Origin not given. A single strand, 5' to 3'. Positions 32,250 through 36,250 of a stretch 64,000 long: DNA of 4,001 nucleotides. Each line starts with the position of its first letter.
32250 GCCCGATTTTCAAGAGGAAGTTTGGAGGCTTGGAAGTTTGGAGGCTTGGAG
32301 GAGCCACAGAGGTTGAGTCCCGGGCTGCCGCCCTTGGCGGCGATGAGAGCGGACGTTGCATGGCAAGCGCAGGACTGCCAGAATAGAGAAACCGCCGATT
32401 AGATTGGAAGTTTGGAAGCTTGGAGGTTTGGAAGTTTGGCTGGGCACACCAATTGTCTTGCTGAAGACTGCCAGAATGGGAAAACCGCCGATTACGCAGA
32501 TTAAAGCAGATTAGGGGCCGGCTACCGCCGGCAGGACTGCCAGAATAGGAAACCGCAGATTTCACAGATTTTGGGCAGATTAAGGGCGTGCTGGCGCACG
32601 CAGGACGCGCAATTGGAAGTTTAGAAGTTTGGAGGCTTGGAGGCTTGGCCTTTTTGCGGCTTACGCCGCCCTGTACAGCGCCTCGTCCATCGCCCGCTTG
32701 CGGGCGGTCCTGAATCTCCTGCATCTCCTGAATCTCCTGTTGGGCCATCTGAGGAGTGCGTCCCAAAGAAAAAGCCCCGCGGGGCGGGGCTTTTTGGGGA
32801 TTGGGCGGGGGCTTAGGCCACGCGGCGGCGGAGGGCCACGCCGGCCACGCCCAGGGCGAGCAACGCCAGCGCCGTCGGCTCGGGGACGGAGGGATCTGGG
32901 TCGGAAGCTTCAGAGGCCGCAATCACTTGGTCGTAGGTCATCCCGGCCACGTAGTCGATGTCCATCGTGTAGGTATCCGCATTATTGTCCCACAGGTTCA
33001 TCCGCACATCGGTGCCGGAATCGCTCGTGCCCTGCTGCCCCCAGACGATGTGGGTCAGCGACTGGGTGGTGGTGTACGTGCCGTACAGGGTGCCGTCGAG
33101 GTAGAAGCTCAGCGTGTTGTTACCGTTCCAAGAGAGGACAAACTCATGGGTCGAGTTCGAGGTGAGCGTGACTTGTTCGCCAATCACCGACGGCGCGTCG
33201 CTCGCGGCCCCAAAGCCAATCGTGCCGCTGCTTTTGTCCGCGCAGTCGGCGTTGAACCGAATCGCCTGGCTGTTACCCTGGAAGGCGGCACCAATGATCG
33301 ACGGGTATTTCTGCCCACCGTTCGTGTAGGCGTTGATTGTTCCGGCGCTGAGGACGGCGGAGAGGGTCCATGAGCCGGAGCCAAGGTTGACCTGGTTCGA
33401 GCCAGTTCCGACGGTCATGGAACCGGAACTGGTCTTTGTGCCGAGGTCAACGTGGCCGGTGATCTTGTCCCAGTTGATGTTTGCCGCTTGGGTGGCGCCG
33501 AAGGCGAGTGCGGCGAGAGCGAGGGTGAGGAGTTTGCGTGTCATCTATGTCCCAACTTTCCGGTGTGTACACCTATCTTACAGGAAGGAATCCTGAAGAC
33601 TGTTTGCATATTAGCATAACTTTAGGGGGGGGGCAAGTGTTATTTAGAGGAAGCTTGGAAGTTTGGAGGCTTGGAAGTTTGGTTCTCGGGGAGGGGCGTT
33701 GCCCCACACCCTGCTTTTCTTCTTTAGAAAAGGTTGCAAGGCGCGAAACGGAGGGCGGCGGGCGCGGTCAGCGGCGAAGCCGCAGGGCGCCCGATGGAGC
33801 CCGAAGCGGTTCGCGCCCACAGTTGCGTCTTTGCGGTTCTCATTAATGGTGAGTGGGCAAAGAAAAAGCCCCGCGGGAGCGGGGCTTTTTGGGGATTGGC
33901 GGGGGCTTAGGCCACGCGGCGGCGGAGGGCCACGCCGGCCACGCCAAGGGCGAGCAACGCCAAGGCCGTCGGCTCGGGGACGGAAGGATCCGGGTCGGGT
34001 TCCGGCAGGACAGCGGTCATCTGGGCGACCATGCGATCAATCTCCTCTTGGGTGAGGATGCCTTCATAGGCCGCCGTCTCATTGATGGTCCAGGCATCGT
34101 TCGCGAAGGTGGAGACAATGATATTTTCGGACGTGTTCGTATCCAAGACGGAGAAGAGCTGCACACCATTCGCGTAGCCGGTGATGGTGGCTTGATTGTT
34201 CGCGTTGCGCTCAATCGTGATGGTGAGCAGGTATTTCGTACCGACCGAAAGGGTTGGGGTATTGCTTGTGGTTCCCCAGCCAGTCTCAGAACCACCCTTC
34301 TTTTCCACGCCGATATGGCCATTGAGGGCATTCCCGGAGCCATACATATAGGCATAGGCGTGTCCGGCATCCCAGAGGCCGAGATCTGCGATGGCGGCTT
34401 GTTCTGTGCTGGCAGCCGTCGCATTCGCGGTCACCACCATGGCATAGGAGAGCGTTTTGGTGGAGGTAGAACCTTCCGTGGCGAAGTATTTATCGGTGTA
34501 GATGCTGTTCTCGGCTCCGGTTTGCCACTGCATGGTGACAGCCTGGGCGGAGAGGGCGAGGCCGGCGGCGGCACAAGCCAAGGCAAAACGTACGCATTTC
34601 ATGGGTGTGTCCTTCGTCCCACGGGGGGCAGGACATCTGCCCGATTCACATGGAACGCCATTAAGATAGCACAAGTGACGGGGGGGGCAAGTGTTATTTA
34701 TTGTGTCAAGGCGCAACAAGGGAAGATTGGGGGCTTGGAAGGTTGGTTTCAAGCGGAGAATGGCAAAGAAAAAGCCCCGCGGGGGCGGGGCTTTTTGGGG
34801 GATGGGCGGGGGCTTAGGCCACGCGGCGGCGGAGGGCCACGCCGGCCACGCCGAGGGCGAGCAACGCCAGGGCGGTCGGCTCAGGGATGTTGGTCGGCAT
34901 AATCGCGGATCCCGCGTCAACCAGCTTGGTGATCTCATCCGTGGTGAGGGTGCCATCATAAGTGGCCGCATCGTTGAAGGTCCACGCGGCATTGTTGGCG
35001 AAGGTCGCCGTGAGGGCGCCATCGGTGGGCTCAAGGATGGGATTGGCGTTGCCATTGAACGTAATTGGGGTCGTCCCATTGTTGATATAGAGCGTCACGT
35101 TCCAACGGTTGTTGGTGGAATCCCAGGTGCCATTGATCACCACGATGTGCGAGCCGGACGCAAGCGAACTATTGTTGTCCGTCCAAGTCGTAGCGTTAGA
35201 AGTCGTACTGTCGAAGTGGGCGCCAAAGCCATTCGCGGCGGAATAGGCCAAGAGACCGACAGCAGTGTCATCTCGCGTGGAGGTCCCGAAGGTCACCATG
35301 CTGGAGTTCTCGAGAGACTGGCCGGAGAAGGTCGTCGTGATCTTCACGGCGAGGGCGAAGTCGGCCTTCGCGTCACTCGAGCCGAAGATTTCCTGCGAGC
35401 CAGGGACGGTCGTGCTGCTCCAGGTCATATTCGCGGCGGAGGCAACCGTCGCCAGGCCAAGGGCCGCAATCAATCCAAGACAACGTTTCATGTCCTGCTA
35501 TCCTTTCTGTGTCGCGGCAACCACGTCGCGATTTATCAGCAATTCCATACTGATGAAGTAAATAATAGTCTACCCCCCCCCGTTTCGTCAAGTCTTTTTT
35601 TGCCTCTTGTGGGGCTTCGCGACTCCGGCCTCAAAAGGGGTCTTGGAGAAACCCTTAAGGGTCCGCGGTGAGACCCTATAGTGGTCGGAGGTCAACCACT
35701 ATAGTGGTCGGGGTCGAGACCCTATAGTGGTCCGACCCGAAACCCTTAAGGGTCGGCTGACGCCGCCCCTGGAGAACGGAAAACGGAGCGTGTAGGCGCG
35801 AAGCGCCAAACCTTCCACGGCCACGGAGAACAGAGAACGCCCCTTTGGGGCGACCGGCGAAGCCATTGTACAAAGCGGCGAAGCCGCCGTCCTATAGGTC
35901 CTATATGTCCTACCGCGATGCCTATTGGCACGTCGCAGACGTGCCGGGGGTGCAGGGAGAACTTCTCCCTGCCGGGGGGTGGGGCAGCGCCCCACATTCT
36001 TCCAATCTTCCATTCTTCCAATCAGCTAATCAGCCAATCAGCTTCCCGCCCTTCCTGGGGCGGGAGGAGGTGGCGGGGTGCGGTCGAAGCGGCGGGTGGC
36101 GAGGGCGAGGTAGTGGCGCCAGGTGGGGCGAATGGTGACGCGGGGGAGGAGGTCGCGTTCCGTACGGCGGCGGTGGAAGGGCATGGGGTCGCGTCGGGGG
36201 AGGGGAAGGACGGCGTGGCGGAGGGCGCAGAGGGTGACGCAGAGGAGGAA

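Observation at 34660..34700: G8 tract upstream of PEP-CTERM gene 33907..34602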

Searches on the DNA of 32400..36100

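Call 45: search_rna_families(source=window, start=32400, end=36100, threshold=evalue, max_evalue=1)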
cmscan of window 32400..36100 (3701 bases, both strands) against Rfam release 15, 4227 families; matches with E-value up to 1: 4.
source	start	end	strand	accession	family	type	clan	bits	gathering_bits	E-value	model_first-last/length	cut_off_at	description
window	32728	32792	+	RF02236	asX2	Gene; sRNA;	-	24.7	70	0.086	1-87/87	no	Xanthomonas sRNA asX2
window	34660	34794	+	RF00195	RsmY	Gene; sRNA;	CL00106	21.7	57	0.024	1-121/121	no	RsmY RNA family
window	33863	33924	-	RF01400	istR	Gene; antitoxin;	-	20.7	45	0.49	1-130/130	no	istR Hfq binding RNA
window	33843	33887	+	RF02236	asX2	Gene; sRNA;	-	20.6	70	0.84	1-87/87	no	Xanthomonas sRNA asX2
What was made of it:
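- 34626..34642 (-): 5'-UTR stem-loop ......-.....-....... No Rfam family matches (call 45).
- Tried and rejected: The weak RsmY hit (21.7 bits against 57) is on the opposite strand (call 45).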
